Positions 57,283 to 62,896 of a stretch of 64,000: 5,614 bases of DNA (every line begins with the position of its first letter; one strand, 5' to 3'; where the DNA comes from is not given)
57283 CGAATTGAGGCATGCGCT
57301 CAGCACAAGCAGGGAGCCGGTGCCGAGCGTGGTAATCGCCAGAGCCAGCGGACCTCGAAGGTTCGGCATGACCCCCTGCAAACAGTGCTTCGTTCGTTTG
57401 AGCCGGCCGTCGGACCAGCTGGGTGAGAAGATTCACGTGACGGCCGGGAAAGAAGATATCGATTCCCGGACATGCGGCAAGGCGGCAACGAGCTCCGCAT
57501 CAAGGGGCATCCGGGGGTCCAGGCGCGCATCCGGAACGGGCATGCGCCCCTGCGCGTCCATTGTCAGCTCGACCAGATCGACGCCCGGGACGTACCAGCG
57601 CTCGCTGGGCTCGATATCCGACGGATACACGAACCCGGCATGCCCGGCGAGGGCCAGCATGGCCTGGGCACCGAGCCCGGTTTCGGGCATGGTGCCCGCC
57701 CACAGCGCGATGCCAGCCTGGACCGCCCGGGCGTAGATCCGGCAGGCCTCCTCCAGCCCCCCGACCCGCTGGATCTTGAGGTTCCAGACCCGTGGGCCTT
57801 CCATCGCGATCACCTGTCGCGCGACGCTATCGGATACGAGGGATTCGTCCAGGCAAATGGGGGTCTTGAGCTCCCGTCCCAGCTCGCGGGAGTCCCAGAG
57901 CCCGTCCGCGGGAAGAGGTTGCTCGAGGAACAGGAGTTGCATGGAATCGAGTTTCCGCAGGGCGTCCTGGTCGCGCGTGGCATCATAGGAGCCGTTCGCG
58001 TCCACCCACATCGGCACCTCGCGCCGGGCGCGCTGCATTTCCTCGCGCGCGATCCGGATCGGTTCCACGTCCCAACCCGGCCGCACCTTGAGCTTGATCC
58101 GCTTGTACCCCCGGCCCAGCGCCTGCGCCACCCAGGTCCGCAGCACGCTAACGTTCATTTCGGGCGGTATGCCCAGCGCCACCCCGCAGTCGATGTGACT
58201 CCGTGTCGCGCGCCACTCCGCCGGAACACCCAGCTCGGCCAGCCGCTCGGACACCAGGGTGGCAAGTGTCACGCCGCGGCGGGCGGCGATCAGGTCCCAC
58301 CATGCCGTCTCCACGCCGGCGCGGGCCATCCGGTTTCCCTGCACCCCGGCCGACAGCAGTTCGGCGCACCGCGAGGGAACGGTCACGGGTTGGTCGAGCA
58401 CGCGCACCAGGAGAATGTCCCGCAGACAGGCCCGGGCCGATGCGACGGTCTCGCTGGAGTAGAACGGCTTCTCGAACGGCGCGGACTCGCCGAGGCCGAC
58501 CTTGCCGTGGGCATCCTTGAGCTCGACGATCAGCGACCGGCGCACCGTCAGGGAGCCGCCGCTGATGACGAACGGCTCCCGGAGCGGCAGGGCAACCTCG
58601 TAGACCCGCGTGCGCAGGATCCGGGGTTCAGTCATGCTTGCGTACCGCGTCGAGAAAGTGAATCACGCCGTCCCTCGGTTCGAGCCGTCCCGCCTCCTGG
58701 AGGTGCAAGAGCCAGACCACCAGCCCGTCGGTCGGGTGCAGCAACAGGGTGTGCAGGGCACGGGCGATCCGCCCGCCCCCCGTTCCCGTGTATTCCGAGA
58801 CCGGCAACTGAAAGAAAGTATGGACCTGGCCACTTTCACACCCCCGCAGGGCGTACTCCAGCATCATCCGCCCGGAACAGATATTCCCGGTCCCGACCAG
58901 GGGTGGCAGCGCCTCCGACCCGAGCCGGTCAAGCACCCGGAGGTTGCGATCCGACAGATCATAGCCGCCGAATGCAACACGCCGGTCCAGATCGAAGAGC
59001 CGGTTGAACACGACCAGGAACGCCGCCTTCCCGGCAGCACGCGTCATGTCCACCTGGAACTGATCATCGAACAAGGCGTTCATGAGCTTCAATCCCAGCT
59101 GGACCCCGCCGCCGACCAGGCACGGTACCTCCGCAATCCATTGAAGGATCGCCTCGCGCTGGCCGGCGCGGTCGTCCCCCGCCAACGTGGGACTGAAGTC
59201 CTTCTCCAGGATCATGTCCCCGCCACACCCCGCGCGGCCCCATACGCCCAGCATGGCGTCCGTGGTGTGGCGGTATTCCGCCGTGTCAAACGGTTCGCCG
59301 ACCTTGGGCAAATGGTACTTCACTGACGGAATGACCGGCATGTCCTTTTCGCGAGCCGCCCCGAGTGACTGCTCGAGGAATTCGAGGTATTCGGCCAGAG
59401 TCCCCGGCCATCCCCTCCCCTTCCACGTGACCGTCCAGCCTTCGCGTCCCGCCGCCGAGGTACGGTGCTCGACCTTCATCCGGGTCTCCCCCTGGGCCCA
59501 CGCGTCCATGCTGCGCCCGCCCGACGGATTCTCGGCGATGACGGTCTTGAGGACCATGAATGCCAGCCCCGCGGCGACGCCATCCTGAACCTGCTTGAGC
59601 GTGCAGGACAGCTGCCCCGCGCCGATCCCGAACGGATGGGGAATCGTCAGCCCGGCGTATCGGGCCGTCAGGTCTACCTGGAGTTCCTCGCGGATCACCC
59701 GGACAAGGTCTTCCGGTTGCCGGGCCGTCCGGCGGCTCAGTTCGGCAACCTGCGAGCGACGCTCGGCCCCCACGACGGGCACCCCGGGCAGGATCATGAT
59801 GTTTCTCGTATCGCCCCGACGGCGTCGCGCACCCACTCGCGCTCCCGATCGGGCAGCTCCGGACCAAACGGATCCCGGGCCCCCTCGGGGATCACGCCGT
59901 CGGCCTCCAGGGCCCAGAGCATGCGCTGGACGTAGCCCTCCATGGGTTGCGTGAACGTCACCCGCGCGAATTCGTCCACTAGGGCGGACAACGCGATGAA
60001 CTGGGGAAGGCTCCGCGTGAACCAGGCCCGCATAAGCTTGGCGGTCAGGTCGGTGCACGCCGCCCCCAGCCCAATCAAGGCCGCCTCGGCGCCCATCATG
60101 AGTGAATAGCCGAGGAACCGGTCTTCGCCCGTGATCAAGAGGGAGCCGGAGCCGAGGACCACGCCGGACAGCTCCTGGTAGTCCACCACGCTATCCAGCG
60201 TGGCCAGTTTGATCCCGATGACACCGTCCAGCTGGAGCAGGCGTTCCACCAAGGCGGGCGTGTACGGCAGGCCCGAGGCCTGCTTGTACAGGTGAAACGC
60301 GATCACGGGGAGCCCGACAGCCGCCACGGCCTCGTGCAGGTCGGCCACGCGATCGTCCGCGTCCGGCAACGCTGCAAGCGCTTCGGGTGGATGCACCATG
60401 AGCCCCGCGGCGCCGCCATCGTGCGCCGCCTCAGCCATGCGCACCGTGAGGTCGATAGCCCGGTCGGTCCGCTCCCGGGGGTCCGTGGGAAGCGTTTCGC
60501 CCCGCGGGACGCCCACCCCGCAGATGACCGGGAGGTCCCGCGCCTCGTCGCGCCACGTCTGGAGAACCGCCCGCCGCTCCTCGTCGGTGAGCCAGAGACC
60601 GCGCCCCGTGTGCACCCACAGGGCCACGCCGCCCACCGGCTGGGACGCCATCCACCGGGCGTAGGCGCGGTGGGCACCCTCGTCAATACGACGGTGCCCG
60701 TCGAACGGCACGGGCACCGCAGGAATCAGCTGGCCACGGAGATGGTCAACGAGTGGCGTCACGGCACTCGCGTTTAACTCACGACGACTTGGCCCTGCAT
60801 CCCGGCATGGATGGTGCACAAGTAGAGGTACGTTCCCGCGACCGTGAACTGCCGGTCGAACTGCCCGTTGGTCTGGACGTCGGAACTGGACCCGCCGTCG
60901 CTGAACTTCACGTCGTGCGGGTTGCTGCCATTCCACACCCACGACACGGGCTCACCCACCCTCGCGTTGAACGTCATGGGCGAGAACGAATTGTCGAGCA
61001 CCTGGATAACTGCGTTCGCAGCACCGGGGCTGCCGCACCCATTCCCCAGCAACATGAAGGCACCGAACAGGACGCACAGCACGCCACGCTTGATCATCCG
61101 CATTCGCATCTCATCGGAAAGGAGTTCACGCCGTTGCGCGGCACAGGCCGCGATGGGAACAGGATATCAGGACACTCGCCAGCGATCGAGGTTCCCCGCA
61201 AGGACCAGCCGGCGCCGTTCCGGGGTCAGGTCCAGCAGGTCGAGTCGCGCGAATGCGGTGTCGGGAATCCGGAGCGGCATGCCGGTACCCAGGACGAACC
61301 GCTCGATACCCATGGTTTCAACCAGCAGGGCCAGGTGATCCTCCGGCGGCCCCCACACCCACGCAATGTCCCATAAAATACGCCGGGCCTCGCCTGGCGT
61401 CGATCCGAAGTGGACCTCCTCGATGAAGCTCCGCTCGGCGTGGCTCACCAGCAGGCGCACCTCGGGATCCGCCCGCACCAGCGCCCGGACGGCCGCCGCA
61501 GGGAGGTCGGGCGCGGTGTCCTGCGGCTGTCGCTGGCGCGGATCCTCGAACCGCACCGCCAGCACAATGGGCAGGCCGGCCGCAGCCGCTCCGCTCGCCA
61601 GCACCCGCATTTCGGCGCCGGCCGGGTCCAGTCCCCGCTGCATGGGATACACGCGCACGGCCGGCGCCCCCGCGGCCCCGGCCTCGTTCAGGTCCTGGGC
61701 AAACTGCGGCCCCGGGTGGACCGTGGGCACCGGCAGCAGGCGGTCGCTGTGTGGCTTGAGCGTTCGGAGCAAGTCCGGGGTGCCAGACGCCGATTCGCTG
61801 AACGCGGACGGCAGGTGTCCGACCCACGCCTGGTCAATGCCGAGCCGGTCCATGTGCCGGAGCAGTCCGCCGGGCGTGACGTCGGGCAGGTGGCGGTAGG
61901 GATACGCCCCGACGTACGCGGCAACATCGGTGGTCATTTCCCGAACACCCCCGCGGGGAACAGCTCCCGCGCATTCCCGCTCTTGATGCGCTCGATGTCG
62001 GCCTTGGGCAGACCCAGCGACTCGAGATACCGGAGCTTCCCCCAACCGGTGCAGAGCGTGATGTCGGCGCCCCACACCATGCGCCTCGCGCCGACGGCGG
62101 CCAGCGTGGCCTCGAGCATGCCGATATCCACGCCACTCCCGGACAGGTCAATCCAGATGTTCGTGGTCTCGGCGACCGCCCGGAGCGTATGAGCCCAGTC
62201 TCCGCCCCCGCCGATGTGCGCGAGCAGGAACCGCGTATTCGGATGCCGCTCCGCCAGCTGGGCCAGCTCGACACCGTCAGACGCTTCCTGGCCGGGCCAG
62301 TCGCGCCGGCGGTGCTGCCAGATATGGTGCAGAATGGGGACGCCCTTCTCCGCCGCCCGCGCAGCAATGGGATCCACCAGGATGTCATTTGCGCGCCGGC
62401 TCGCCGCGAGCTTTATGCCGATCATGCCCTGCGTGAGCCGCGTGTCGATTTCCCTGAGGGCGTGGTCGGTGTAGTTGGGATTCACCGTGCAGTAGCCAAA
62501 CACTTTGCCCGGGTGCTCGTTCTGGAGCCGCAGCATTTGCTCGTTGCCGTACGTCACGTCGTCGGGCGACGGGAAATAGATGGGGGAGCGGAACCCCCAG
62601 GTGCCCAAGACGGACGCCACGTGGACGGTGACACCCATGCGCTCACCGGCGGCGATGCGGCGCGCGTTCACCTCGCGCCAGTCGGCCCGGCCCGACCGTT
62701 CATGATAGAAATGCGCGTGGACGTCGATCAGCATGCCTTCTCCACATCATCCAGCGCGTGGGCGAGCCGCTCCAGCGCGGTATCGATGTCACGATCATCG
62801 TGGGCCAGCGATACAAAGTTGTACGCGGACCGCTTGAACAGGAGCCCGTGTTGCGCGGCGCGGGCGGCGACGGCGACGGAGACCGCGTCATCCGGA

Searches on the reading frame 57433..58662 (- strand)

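Call 93: search_protein_families(library=pfam, proteins=[window:57433-58662:-], max_evalue=0.00001)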
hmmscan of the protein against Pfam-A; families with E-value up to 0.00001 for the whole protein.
window:57433-58662:- (409 aa): 3 families
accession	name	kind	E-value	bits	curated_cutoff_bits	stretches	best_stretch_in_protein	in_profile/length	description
PF13378.12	MR_MLE_C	-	1.2e-31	110.6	29.4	1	178-379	6-208/219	Enolase C-terminal domain-like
PF02746.21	MR_MLE_N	-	1.7e-10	41.5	22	1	18-137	4-116/117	Mandelate racemase / muconate lactonizing enzyme, N-terminal domain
PF21508.2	MenC_N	-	5.1e-06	27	27.3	0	18-82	4-65/94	MenC, N-terminal domain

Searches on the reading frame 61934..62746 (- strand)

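Call 93: search_protein_families(library=pfam, proteins=[window:61934-62746:-], max_evalue=0.00001)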
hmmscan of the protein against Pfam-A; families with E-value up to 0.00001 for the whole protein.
window:61934-62746:- (270 aa): 1 family
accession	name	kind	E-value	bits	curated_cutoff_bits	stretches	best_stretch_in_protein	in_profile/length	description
PF04909.20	Amidohydro_2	-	4e-25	89.6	26.4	1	7-264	1-288/289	Amidohydrolase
